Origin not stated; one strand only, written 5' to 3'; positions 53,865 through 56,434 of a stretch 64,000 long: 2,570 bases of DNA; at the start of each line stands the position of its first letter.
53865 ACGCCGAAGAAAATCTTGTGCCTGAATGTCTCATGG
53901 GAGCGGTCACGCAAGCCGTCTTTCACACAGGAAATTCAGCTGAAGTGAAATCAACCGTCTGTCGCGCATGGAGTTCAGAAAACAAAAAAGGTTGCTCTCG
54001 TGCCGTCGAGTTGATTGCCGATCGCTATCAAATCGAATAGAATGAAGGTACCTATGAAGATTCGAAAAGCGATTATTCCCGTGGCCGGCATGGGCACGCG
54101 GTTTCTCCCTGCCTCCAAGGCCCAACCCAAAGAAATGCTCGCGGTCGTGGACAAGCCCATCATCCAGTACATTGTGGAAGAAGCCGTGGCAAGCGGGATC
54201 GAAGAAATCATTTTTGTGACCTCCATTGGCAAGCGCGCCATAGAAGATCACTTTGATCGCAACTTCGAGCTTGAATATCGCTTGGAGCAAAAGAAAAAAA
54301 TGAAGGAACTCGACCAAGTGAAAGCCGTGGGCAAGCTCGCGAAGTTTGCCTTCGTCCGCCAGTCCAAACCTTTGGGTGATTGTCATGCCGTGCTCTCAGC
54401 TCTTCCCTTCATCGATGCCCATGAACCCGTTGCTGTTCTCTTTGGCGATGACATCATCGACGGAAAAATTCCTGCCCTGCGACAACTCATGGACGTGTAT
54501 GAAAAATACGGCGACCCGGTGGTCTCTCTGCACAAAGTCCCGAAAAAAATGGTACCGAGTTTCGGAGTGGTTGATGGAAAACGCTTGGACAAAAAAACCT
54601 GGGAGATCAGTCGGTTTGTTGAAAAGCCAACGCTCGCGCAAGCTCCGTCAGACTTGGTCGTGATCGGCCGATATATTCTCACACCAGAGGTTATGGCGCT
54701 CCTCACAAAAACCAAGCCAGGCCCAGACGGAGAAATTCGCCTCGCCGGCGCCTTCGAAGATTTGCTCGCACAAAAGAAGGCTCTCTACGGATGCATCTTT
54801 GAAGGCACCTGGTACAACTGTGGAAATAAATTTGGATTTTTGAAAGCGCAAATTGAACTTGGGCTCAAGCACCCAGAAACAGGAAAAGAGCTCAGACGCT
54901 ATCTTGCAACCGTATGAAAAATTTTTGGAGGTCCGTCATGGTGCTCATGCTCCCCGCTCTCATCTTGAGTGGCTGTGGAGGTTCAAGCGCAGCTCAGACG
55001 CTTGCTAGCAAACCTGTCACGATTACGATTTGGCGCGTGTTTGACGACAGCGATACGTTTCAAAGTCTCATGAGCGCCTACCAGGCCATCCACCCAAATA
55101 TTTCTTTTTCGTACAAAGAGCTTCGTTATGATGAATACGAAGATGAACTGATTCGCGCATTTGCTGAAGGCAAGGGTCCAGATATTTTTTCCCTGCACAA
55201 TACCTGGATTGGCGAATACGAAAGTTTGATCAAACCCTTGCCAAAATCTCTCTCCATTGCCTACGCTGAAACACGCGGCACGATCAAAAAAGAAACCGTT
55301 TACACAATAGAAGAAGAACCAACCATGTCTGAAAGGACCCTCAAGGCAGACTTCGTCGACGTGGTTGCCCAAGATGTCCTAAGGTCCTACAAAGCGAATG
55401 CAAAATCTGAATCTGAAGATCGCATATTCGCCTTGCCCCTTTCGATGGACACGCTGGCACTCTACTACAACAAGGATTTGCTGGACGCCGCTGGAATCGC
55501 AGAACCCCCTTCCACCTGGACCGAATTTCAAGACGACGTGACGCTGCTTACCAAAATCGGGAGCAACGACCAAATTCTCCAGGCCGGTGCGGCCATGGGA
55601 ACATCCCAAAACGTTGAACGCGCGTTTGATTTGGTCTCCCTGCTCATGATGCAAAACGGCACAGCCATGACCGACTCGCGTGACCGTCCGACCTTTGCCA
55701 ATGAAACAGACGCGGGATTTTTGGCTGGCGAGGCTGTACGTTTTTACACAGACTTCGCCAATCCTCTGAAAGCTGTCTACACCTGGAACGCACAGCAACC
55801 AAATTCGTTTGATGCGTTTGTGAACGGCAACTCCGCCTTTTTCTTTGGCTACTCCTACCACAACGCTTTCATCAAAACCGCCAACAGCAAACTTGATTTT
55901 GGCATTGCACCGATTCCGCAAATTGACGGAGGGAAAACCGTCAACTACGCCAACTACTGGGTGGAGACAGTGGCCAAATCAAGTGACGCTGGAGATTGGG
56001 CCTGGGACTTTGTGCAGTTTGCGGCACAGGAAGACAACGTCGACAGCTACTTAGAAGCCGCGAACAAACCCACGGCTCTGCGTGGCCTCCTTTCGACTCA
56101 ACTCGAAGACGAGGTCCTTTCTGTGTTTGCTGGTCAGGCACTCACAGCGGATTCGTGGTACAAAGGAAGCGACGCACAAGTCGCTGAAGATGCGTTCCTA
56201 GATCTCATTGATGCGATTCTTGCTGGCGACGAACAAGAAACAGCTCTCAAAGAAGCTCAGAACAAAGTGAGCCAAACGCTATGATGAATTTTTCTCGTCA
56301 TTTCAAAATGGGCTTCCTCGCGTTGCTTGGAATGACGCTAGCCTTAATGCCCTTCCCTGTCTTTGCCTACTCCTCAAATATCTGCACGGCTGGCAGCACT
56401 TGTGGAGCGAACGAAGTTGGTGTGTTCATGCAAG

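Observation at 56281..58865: Tandem array of five T4SS-pilin-like paralogs with variable N-termini and a conserved two-TM core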

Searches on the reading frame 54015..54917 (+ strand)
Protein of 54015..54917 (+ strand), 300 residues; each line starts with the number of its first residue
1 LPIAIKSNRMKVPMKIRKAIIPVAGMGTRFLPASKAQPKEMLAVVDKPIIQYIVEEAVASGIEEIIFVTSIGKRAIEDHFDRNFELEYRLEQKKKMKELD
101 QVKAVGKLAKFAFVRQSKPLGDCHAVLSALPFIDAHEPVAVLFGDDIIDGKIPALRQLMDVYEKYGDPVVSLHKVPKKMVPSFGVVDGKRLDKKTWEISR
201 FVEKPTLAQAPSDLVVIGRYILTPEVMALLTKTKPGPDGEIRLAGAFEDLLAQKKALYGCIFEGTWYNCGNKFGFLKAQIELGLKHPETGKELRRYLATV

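Call 8: search_protein_families(library=pfam, proteins=[window:54015-54917:+], max_evalue=0.01)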
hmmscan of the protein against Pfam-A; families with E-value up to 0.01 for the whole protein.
window:54015-54917:+ (300 aa): 2 families
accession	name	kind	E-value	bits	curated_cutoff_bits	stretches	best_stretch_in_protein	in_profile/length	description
PF00483.29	NTP_transferase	-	6.9e-32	111.4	21.2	1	18-279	1-239/245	Nucleotidyl transferase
PF12804.13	NTP_transf_3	-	0.00013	22.6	27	1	19-172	1-121/160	MobA-like NTP transferase domain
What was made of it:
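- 54015..54917 (+): GalU-like UTP-glucose-1-phosphate uridylyltransferase gene. Its end overlaps the start of the SBP gene. Pfam NTP_transferase 111 bits (call 8).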

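Call 33: search_protein_families(library=ncbifam, proteins=[window:54015-54917:+], max_evalue=0.01)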
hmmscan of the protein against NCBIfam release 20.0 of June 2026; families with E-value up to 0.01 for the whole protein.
window:54015-54917:+ (300 aa): 31 families (the best 25 are shown)
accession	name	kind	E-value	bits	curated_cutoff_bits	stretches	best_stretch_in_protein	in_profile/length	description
TIGR01099.1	galU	equivalog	2.2e-95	319.2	326.8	1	16-278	1-261/261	UTP--glucose-1-phosphate uridylyltransferase GalU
NF009928.0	PRK13389.1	equivalog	3.8e-68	229.9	548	1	13-298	5-295/302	UTP--glucose-1-phosphate uridylyltransferase GalU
NF007516.0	PRK10122.1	equivalog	4.1e-58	196.9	534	1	17-296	4-290/297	UTP--glucose-1-phosphate uridylyltransferase GalF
TIGR01105.1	galF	equivalog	2.2e-55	188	659.2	1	16-296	3-290/297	GalU regulator GalF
TIGR03992.1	Arch_glmU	subfamily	3.4e-31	108.5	292.1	2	109-279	72-224/393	bifunctional sugar-1-phosphate nucleotidylyltransferase/acetyltransferase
TIGR01208.1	rmlA_long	equivalog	1.1e-29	103.4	320.25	1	18-280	1-232/353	glucose-1-phosphate thymidylyltransferase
NF041313.1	UDPGP_AglF_Halo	equivalog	5.9e-22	78.2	400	2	18-85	2-69/234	UTP--glucose-1-phosphate uridylyltransferase AglF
NF052502.1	man1P_GTase_Rv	exception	3.5e-14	52.4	440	1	18-280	2-228/352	mannose-1-phosphate guanylyltransferase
TIGR01207.1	rmlA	equivalog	1.6e-12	47.2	360.65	1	18-257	1-210/286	glucose-1-phosphate thymidylyltransferase RfbA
NF041173.1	Sug_nt_acttase_Thmprot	equivalog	4.1e-12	45.8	600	1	18-278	2-223/405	bifunctional sugar-1-phosphate nucleotidylyltransferase/acetyltransferase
NF012024.0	PRK15480.1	equivalog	1.5e-11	44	588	1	14-69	1-56/292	glucose-1-phosphate thymidylyltransferase RfbA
TIGR02091.1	glgC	equivalog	4.4e-10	39.2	424.9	1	19-287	3-264/364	glucose-1-phosphate adenylyltransferase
TIGR01173.1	glmU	equivalog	1.4e-09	37.4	366.85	1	19-146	3-102/452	bifunctional UDP-N-acetylglucosamine diphosphorylase/glucosamine-1-phosphate N-acetyltransferase GlmU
NF049965.1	GlMnHpPGnyltfHddC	equivalog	2.7e-09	37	300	1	18-92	2-79/221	D-glycero-D-manno-heptose 1-phosphate guanosyltransferase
NF045761.1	NAMPUrTaseMurU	equivalog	2.9e-09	37.1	250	1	18-80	2-64/226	N-acetylmuramate alpha-1-phosphate uridylyltransferase MurU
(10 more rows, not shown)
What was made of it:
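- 54015..54917 (+): NCBIfam galU TIGR01099 scores 319 bits, just under its cut-off of 326.8 (call 33).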

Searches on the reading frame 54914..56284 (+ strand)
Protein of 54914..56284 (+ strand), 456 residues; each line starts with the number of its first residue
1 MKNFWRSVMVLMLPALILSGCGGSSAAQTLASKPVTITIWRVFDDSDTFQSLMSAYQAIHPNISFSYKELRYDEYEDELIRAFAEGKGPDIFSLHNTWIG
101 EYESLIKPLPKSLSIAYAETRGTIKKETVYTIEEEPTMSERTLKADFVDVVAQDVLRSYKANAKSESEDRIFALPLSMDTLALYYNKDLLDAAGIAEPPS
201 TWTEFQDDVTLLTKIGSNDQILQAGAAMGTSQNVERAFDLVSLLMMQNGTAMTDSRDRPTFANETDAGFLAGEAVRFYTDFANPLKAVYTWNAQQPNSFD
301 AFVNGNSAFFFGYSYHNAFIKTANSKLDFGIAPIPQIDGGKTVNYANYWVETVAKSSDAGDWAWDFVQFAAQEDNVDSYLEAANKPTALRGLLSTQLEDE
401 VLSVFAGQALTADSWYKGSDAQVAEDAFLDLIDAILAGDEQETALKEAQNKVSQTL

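Call 8: search_protein_families(library=pfam, proteins=[window:54914-56284:+], max_evalue=0.01)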
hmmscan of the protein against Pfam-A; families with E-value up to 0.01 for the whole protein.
window:54914-56284:+ (456 aa): 2 families
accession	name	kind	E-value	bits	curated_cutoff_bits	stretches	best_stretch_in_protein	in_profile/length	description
PF01547.30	SBP_bac_1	-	2e-28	100.7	26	1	47-375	6-305/307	Bacterial extracellular solute-binding protein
PF23857.1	Phage_TAC_19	-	0.0091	16.6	27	0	401-450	59-107/109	Phage tail chaperone protein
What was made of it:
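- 54914..56284 (+): Sugar-type solute-binding lipoprotein gene (SBP_bac_1; lipobox LSGC). Its stop overlaps the start of pilin gene 1 (ATGA). Pfam SBP_bac_1 100.7 bits (call 8).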

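Call 33: search_protein_families(library=ncbifam, proteins=[window:54914-56284:+], max_evalue=0.01)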
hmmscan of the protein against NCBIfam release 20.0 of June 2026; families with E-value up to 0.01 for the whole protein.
window:54914-56284:+ (456 aa): 3 families
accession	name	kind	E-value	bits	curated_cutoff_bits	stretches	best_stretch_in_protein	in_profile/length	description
NF053763.1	ABCarbgalBndGanS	equivalog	8.9e-11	41.2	700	1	154-222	119-192/420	galactooligosaccharide ABC transporter substrate-binding protein GanS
NF007011.0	PRK09474.1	equivalog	1.2e-07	30.9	291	1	166-368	124-307/396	maltose/maltodextrin ABC transporter substrate-binding protein MalE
NF008211.0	PRK10974.1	equivalog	5.4e-06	25.3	411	1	156-335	126-293/439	sn-glycerol-3-phosphate ABC transporter substrate-binding protein UgpB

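Call 60: search_solved_structures(query=window:54914-56281:+, max_evalue=0.001)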
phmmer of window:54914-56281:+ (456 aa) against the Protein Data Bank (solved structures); distinct sequences matched with E-value up to 0.001: 44.
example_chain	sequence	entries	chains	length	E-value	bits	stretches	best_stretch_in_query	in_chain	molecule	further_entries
4qrz_A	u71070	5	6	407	1e-17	67.1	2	146-452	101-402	ABC-TYPE SUGAR TRANSPORTER | ABC transporter, substrate binding protein (Sugar)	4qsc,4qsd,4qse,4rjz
4r9f_A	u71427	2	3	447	1.6e-15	59.8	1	166-373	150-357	MBP1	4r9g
1eu8_A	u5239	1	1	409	1.5e-14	56.7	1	163-371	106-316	TREHALOSE/MALTOSE BINDING PROTEIN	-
3uor_A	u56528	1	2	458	8.8e-14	54.1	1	170-373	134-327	ABC transporter sugar binding protein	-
8art_A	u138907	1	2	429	8.6e-13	50.8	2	165-342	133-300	Putative secreted maltose-binding protein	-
5ci5_A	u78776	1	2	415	1.6e-09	40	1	172-384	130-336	Extracellular solute-binding protein family 1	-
4rk2_A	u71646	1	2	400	2.1e-09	39.7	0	168-212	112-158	Putative sugar ABC transporter, substrate-binding protein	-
3k01_A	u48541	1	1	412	2.4e-09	39.5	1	161-370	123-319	Acarbose/maltose binding protein GacH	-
3jzj_A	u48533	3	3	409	4.2e-09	38.7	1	161-370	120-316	Acarbose/maltose binding protein GacH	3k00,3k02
1elj_A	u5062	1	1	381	4.5e-09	38.6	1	37-109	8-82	MALTODEXTRIN-BINDING PROTEIN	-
6rjy_A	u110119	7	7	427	8.6e-09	37.7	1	156-344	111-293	Arabino-oligosaccharids-binding protein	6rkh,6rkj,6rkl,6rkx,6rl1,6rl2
9xf5_A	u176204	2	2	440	5.8e-08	34.9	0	27-105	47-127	ABC transporter substrate-binding protein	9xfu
7nbz_A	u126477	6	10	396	6.6e-08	34.8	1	168-379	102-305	Sulfoquinovosyl binding protein | Sulfoquinovosyl glycerol-binding protein SmoF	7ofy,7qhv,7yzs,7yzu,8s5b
5ysb_A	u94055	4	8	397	1.7e-07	33.4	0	166-218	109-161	Lin1841 protein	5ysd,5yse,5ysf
3zkk_A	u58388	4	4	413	4.2e-06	28.8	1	146-222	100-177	XOS BINDING PROTEIN | PUTATIVE SUGAR TRANSPORTER SOLUTE-BINDING PROTEIN | SUGAR TRANSPORTER SOLUTE-BINDING PROTEIN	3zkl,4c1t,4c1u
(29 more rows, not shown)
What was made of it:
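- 54914..56284 (+): The best solved relatives are sugar ABC-transporter binding proteins (4qrz, 1e-17; call 60).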
